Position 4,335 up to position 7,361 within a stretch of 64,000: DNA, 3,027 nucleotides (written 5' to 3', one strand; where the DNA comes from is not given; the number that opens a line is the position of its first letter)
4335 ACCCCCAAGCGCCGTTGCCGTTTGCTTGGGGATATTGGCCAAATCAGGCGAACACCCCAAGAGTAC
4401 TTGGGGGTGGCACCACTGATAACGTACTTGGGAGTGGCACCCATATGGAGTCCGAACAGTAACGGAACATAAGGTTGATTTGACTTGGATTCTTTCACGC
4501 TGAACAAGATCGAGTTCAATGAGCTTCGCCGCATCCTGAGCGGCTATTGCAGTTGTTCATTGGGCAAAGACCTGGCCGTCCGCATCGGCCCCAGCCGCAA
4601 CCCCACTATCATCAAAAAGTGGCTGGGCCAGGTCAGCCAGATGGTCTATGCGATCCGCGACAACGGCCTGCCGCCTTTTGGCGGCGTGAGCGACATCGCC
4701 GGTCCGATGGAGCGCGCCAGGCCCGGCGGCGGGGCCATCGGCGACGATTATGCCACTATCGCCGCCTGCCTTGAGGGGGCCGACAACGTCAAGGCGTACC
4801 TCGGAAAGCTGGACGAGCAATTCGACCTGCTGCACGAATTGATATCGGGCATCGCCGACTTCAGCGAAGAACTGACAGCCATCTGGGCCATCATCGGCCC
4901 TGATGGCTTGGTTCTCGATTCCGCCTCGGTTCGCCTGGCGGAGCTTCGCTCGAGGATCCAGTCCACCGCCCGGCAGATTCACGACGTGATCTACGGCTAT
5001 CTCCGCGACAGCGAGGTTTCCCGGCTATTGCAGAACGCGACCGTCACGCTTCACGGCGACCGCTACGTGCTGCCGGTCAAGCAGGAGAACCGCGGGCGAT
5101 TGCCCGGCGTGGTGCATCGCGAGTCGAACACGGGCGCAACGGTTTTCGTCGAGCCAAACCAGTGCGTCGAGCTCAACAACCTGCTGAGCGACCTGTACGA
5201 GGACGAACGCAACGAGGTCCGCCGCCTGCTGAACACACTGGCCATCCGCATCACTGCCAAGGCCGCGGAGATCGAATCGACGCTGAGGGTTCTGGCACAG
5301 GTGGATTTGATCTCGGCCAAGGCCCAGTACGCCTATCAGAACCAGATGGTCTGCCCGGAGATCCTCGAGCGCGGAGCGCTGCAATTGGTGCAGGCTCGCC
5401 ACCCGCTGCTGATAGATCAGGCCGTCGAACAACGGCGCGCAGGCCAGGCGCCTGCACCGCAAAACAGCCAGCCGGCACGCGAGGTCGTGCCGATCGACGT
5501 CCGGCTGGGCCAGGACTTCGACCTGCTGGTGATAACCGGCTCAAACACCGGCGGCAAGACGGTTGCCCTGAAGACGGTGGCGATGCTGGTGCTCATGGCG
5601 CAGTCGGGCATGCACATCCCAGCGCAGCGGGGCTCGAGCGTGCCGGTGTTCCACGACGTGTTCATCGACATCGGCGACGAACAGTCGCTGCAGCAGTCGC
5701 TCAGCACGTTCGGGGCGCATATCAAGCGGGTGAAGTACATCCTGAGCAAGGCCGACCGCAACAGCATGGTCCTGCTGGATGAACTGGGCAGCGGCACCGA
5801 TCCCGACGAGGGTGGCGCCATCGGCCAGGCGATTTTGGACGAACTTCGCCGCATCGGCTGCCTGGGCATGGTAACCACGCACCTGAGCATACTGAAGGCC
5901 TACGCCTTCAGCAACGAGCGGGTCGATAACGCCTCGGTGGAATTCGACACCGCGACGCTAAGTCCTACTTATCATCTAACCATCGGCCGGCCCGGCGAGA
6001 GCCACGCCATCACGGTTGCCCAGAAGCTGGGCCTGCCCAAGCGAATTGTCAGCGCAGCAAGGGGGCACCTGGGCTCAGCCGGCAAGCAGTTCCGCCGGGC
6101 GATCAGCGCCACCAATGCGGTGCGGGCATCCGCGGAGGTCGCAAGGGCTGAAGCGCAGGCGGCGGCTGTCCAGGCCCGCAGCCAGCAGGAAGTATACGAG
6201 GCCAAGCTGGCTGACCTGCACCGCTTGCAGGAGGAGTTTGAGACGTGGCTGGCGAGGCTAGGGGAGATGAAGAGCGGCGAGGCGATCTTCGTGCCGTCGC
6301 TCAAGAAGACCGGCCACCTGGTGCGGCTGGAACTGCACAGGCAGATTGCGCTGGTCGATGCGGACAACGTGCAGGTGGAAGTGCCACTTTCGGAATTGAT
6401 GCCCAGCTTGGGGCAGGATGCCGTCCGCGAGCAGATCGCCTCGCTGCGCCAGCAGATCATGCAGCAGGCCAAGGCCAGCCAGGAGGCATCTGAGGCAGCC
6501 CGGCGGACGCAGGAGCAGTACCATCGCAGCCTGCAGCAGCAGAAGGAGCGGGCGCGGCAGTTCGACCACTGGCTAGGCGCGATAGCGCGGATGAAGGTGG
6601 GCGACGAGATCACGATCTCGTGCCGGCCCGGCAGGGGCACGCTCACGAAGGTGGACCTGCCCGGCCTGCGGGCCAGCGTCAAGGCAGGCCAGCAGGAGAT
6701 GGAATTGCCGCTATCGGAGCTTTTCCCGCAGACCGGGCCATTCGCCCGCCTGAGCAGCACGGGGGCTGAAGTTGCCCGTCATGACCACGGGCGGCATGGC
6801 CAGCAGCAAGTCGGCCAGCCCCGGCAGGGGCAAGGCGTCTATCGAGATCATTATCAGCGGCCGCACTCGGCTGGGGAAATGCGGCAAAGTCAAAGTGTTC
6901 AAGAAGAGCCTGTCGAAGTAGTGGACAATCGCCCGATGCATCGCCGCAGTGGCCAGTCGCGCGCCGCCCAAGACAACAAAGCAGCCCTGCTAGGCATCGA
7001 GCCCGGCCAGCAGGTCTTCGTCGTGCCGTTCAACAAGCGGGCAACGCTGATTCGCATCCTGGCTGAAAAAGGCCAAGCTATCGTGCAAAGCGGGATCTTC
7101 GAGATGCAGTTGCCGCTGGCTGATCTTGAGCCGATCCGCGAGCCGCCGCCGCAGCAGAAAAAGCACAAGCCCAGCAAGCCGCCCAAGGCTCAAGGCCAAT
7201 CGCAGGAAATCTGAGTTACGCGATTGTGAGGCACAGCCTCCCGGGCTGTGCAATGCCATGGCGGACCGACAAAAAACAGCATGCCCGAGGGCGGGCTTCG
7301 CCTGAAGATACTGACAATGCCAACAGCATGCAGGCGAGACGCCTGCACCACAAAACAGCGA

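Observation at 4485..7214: MutS2 paralog lacking the Smr nuclease domain, with a triplicated KOW-like module instead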

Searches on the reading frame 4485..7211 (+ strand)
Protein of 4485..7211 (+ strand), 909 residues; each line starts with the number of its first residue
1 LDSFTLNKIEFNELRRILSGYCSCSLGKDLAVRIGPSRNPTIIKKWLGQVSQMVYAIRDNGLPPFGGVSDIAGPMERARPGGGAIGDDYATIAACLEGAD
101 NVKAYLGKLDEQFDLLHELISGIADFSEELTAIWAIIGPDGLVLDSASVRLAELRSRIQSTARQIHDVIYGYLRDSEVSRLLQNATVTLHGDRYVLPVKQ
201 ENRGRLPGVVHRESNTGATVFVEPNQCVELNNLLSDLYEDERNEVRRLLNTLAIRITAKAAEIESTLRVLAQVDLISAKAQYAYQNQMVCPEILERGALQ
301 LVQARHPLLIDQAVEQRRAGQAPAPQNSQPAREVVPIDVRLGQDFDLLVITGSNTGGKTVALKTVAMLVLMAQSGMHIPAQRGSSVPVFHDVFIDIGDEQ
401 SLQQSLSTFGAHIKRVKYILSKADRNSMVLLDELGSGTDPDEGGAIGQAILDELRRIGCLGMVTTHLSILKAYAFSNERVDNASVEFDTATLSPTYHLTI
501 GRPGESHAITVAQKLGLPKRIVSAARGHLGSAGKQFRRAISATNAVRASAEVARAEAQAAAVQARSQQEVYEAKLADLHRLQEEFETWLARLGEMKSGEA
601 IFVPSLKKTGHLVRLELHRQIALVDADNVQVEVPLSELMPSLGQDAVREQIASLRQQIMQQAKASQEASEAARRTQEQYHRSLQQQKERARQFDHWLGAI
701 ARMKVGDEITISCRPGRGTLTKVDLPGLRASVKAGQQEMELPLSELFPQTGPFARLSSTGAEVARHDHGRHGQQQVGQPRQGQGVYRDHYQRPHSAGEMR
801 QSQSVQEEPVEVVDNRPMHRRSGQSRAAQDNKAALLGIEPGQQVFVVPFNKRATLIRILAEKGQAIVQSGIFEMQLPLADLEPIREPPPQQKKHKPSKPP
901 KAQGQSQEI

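Call 3: search_protein_families(library=pfam, proteins=[window:4485-7211:+], max_evalue=10)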
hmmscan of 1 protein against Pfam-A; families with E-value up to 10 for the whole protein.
window:4485-7211:+ (909 aa): 9 families
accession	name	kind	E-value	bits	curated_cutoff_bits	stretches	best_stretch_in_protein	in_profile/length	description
PF00488.27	MutS_V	-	9.9e-36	123.9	30.2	1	348-528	1-183/188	MutS domain V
PF20297.4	MSSS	-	4.7e-16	58.6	26.8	2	840-881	1-42/42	MutS2 and Smr-associated SH3 domain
PF15376.11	DUF4603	-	0.012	13.4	27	1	538-664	1100-1224/1297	Domain of unknown function (DUF4603)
PF21309.3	C5_CUB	-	0.027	15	27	1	336-365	28-55/57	Complement component 5, CUB domain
PF21856.2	EspB_PPE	-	0.034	14.7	27.7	1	654-701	4-52/152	ESX-1 secretion-associated protein EspB, PPE domain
PF16036.10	Chalcone_3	-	0.066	13.7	27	1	649-721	55-126/165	Chalcone isomerase-like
PF08702.15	Fib_alpha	-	0.47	11.1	29.9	1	644-691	30-77/143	Fibrinogen alpha/beta chain family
PF25642.1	DUF7944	-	1.2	10.2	27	1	635-694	11-71/82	Domain of unknown function (DUF7944)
PF11068.13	YlqD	-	2.1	9.1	27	1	646-710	31-96/131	YlqD protein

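Call 4: search_protein_families(library=ncbifam, proteins=[window:4485-7211:+], max_evalue=10)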
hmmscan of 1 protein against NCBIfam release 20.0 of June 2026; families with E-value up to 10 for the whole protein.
window:4485-7211:+ (909 aa): 7 families
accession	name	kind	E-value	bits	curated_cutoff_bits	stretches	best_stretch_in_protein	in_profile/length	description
TIGR01069.2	mutS2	equivalog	2.5e-202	674.3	400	3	5-585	4-567/790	endonuclease MutS2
NF052383.1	ATPase_KamC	equivalog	3.2e-55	187.9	300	1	143-470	138-431/508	lysine 5,6-aminomutase reactivase ATPase KamC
NF003810.1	PRK05399.1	equivalog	3.5e-44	151.7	480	1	88-530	357-790/793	DNA mismatch repair protein MutS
TIGR01070.1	mutS1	equivalog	3.4e-38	131.6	641.7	1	238-569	499-813/840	DNA mismatch repair protein MutS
TIGR03683.1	A-tRNA_syn_arch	equivalog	0.062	11.5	744.7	1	601-692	345-426/902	alanine--tRNA ligase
NF048005.1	PopCInhibPopD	equivalog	0.1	12.7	200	1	513-590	12-91/142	PopC secretion inhibitor PopD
NF040528.1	SP_0198_lipo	equivalog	0.14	12.1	100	1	660-727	26-93/144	SP_0198 family lipoprotein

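Call 7: find_homologous_proteins(query=window:4485-7211:+, max_evalue=1e-10)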
Query window:4485-7211:+ (909 aa): 7996 proteins with E <= 1e-10 among 8000 candidates; the best 120 are listed.
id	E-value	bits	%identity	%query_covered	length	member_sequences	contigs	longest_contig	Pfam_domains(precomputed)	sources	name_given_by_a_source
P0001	0.0e+0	1987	99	100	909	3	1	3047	PF20297.5,PF00488.28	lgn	-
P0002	0.0e+0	1423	73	99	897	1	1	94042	PF20297.5,PF00488.28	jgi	jgi:DNA mismatch repair protein MutS2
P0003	0.0e+0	1344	68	100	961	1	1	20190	PF20297.5,PF00488.28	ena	-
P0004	0.0e+0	1319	67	100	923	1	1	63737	PF20297.5,PF00488.28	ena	-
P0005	0.0e+0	1296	66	100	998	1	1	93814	PF20297.5,PF00488.28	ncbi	ncbi:MAG: MutS2/Smr-associated SH3 domain-containing protein [Phycisphaerae bacterium]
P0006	0.0e+0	1275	66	97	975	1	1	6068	PF20297.5,PF00488.28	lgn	-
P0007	0.0e+0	1264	66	97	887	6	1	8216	PF20297.5,PF00488.28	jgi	jgi:DNA mismatch repair protein MutS2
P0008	0.0e+0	1244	63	100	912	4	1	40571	PF20297.5,PF00488.28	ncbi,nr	ncbi:MAG TPA: MutS2/Smr-associated SH3 domain-containing protein [Phycisphaerae bacterium]|nr:MutS2/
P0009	0.0e+0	1240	64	99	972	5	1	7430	PF20297.5,PF00488.28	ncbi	-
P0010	0.0e+0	1234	64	97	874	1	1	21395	PF20297.5,PF00488.28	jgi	jgi:DNA mismatch repair protein MutS2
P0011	0.0e+0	1228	65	97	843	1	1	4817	PF20297.5,PF00488.28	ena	-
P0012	0.0e+0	1227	65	97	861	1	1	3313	PF20297.5,PF00488.28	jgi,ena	-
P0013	0.0e+0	1219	64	97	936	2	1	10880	PF20297.5,PF00488.28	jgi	-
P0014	0.0e+0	1219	65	97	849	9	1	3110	PF20297.5,PF00488.28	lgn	-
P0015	0.0e+0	1217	64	99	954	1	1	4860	PF20297.5,PF00488.28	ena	-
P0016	0.0e+0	1215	64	97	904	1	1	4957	PF20297.5,PF00488.28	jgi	jgi:DNA mismatch repair protein MutS2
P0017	0.0e+0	1215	62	100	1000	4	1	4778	PF20297.5,PF00488.28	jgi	-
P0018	0.0e+0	1215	65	97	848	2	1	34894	PF20297.5,PF00488.28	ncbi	ncbi:MAG: MutS2/Smr-associated SH3 domain-containing protein [Phycisphaerae bacterium]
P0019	0.0e+0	1214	64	97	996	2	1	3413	PF20297.5,PF00488.28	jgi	jgi:DNA mismatch repair protein MutS2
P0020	0.0e+0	1211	64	97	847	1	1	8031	PF20297.5,PF00488.28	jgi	jgi:DNA mismatch repair protein MutS2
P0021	0.0e+0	1211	65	97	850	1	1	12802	PF20297.5,PF00488.28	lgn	-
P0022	0.0e+0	1209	60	100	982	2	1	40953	PF20297.5,PF00488.28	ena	-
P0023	0.0e+0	1209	65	97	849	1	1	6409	PF20297.5,PF00488.28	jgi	jgi:DNA mismatch repair protein MutS2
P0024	0.0e+0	1202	63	97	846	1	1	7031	PF20297.5,PF00488.28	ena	-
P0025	0.0e+0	1201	64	97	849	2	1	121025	PF20297.5,PF00488.28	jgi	jgi:DNA mismatch repair protein MutS2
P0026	0.0e+0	1200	65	97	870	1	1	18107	PF20297.5,PF00488.28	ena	-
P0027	0.0e+0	1197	64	98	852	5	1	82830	PF20297.5,PF00488.28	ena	-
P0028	0.0e+0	1193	62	99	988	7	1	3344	PF20297.5,PF00488.28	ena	-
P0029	0.0e+0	1192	64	98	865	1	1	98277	PF20297.5,PF00488.28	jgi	jgi:DNA mismatch repair protein MutS2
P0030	0.0e+0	1192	69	81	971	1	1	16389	PF20297.5,PF00488.28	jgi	jgi:DNA mismatch repair protein MutS2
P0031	0.0e+0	1191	63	97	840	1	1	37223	PF20297.5,PF00488.28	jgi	-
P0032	0.0e+0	1191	61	99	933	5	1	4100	PF20297.5,PF00488.28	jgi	-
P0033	0.0e+0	1190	64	97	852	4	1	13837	PF20297.5,PF00488.28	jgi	-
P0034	0.0e+0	1189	64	97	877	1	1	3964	PF20297.5,PF00488.28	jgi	jgi:DNA mismatch repair protein MutS2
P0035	0.0e+0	1189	64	97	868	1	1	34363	PF20297.5,PF00488.28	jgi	-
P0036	0.0e+0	1188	63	97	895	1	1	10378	PF20297.5,PF05192.24,PF13519.13,PF00488.28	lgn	-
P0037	0.0e+0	1188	62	97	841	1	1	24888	PF20297.5,PF00488.28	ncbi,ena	-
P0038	0.0e+0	1187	62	97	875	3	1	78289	PF20297.5,PF00488.28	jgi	-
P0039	0.0e+0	1187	62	97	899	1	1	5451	PF20297.5,PF00488.28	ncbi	-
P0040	0.0e+0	1186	63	97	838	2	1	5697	PF20297.5,PF00488.28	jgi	-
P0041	0.0e+0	1185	60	98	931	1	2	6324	PF20297.5,PF00488.28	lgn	-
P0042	0.0e+0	1185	62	99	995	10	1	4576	PF20297.5,PF00488.28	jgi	-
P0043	0.0e+0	1184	60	97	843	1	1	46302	PF20297.5,PF05192.24,PF00488.28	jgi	-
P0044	0.0e+0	1184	63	98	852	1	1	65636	PF20297.5,PF00488.28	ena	-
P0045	0.0e+0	1183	63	98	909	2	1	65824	PF20297.5,PF00488.28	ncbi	-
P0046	0.0e+0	1183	63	98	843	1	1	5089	PF20297.5,PF00488.28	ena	-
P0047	0.0e+0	1181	62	97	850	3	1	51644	PF20297.5,PF00488.28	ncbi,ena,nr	ncbi:MAG TPA: DNA strand exchange inhibitor protein [Phycisphaerales bacterium]|nr:DNA strand exchan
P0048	0.0e+0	1181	64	97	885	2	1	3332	PF20297.5,PF00488.28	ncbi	-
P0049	0.0e+0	1181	62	97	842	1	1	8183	PF20297.5,PF00488.28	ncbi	-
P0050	0.0e+0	1180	63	98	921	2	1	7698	PF20297.5,PF00488.28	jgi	-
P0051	0.0e+0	1180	63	97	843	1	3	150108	PF20297.5,PF00488.28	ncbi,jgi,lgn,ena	-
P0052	0.0e+0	1180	69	81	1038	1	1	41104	PF20297.5,PF00488.28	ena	-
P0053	0.0e+0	1180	68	81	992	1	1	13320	PF20297.5,PF00488.28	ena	-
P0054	0.0e+0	1179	63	97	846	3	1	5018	PF20297.5,PF00488.28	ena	-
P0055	0.0e+0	1178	62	97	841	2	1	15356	PF20297.5,PF00488.28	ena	-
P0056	0.0e+0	1178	63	97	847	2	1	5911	PF20297.5,PF00488.28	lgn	-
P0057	0.0e+0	1178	61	97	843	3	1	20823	PF20297.5,PF00488.28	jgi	-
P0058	0.0e+0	1178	68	81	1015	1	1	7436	PF20297.5,PF00488.28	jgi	jgi:DNA mismatch repair protein MutS2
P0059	0.0e+0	1177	62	97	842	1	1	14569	PF20297.5,PF00488.28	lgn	-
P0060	0.0e+0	1177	62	99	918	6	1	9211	PF20297.5,PF00488.28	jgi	-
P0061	0.0e+0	1176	63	98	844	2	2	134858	PF20297.5,PF00488.28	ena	-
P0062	0.0e+0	1175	62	97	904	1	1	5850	PF20297.5,PF00488.28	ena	-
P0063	0.0e+0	1174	62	100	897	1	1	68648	PF20297.5,PF00488.28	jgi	-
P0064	0.0e+0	1174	62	97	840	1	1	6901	PF20297.5,PF00488.28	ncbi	-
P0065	0.0e+0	1173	68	81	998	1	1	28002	PF20297.5,PF00488.28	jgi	jgi:DNA mismatch repair protein MutS2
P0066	0.0e+0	1172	62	97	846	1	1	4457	PF20297.5,PF00488.28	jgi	-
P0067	0.0e+0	1171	60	97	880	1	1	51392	PF20297.5,PF00488.28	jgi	jgi:DNA mismatch repair protein MutS2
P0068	0.0e+0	1171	62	97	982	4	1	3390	PF20297.5,PF00488.28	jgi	-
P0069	0.0e+0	1170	60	99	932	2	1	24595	PF20297.5,PF00488.28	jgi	-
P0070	0.0e+0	1170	63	97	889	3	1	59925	PF20297.5,PF00488.28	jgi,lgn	-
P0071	0.0e+0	1170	61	97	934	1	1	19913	PF20297.5,PF00488.28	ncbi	-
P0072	0.0e+0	1169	61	98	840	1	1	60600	PF20297.5,PF00488.28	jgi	-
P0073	0.0e+0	1169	61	97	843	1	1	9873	PF20297.5,PF00488.28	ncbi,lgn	-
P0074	0.0e+0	1167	61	97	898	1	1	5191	PF20297.5,PF00488.28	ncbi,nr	ncbi:MAG: hypothetical protein HZA50_05360 [Planctomycetes bacterium]|nr:hypothetical protein [Planc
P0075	0.0e+0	1166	62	97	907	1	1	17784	PF20297.5,PF00488.28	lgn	-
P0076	0.0e+0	1166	62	97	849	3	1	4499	PF20297.5,PF00488.28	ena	-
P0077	0.0e+0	1164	61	97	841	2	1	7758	PF20297.5,PF00488.28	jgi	-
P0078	0.0e+0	1163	60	99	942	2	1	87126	PF20297.5,PF00488.28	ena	-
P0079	0.0e+0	1163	62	97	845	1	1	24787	PF20297.5,PF00488.28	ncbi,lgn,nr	ncbi:MAG: MutS2/Smr-associated SH3 domain-containing protein [Planctomycetota bacterium]|nr:MutS2/Sm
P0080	0.0e+0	1160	63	97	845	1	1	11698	PF20297.5,PF18052.7,PF00488.28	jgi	-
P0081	0.0e+0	1157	61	97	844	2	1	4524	PF20297.5,PF00488.28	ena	-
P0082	0.0e+0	1156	62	97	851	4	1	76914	PF20297.5,PF00488.28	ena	-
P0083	0.0e+0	1156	60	97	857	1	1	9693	PF20297.5,PF00488.28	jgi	jgi:DNA mismatch repair protein MutS2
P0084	0.0e+0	1156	61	99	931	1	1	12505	PF20297.5,PF00488.28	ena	-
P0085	0.0e+0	1155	61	97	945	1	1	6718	PF20297.5,PF00488.28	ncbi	-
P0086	0.0e+0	1154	61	97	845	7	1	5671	PF20297.5,PF00488.28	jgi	-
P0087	0.0e+0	1153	61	97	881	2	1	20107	PF20297.5,PF00488.28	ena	-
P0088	0.0e+0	1152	61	97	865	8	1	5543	PF20297.5,PF00488.28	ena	-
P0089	0.0e+0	1152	62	99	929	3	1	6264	PF20297.5,PF00488.28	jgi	-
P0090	0.0e+0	1152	61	97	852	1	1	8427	PF20297.5,PF00488.28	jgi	jgi:DNA mismatch repair protein MutS2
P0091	0.0e+0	1152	62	97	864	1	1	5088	PF20297.5,PF00488.28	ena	-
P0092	0.0e+0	1151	60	98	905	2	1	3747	PF20297.5,PF00488.28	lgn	-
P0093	0.0e+0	1151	61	97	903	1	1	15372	PF20297.5,PF00488.28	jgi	jgi:DNA mismatch repair protein MutS2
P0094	0.0e+0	1151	62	96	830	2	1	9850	PF20297.5,PF00488.28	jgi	jgi:DNA mismatch repair protein MutS2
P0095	0.0e+0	1150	61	97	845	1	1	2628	PF20297.5,PF00488.28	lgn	-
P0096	0.0e+0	1149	64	95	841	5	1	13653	PF20297.5,PF00488.28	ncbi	ncbi:MAG: MutS2/Smr-associated SH3 domain-containing protein [Phycisphaerae bacterium]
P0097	0.0e+0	1148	63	94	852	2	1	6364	PF20297.5,PF00488.28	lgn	-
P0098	0.0e+0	1147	66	83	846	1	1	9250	PF20297.5,PF00488.28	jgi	jgi:DNA mismatch repair protein MutS2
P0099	0.0e+0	1146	61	97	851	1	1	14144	PF20297.5,PF00488.28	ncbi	ncbi:MAG: endonuclease MutS2 [Phycisphaerae bacterium]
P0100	0.0e+0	1145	-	-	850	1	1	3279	PF20297.5,PF00488.28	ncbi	-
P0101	0.0e+0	1144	62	97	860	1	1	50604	PF20297.5,PF00488.28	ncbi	-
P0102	0.0e+0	1143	61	97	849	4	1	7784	PF20297.5,PF00488.28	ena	-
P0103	0.0e+0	1143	61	97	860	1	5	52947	PF20297.5,PF00488.28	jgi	-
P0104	0.0e+0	1140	59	97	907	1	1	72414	PF20297.5,PF00488.28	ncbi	-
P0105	0.0e+0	1140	60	97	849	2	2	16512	PF20297.5,PF00488.28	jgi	-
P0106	0.0e+0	1139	61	97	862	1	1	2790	PF20297.5,PF00488.28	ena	-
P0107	0.0e+0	1137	61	97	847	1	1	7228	PF20297.5,PF00488.28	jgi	-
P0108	0.0e+0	1136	61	97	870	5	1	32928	PF20297.5,PF00488.28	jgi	-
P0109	0.0e+0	1136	60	98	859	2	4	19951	PF20297.5,PF00488.28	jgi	-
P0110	0.0e+0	1136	60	97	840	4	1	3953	PF20297.5,PF00488.28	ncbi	-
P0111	0.0e+0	1135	60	99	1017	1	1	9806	PF20297.5,PF00488.28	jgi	jgi:DNA mismatch repair protein MutS2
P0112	0.0e+0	1134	60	97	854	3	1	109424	PF20297.5,PF00488.28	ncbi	ncbi:MAG: endonuclease MutS2 [Phycisphaerae bacterium]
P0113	0.0e+0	1134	63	93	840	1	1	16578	PF20297.5,PF00488.28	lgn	-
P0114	0.0e+0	1133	61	98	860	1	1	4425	PF20297.5,PF00488.28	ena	-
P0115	0.0e+0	1133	61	98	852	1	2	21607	PF20297.5,PF00488.28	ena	-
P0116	0.0e+0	1132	61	97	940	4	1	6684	PF20297.5,PF00488.28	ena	-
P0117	0.0e+0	1130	60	97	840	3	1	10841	PF20297.5,PF00488.28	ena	-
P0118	0.0e+0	1129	61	97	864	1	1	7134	PF20297.5,PF00488.28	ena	-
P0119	0.0e+0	1129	60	97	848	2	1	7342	PF20297.5,PF00488.28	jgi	jgi:DNA mismatch repair protein MutS2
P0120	0.0e+0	1128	58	97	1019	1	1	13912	PF20297.5,PF00488.28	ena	-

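Call 14: find_encoding_contigs(protein=P0002, flank=10000, max_places=3)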
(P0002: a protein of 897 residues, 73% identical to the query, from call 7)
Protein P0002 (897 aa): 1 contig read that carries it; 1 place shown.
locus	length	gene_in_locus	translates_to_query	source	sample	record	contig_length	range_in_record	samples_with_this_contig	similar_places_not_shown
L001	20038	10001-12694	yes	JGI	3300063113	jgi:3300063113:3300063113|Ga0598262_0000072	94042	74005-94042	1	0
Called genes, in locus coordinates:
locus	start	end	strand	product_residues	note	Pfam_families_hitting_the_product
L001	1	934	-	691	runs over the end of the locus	PF17191:RecG_wedge, PF01336:tRNA_anti-codon (weak), PF00270:DEAD, PF04851:ResIII, PF00271:Helicase_C, PF19833:RecG_dom3_C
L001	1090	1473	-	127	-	-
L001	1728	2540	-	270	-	PF01656:CbiA, PF13500:AAA_26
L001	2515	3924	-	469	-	PF00202:Aminotran_3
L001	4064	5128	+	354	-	PF03734:YkuD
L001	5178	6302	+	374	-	PF03734:YkuD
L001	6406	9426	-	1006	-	-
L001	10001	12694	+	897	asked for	PF00488:MutS_V, PF20297:MSSS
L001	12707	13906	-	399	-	PF13378:MR_MLE_C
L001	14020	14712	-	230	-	-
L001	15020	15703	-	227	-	-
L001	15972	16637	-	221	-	-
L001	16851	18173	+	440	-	PF00815:Histidinol_dh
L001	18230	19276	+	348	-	PF00155:Aminotran_1_2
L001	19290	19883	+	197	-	PF00475:IGPD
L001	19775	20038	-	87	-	?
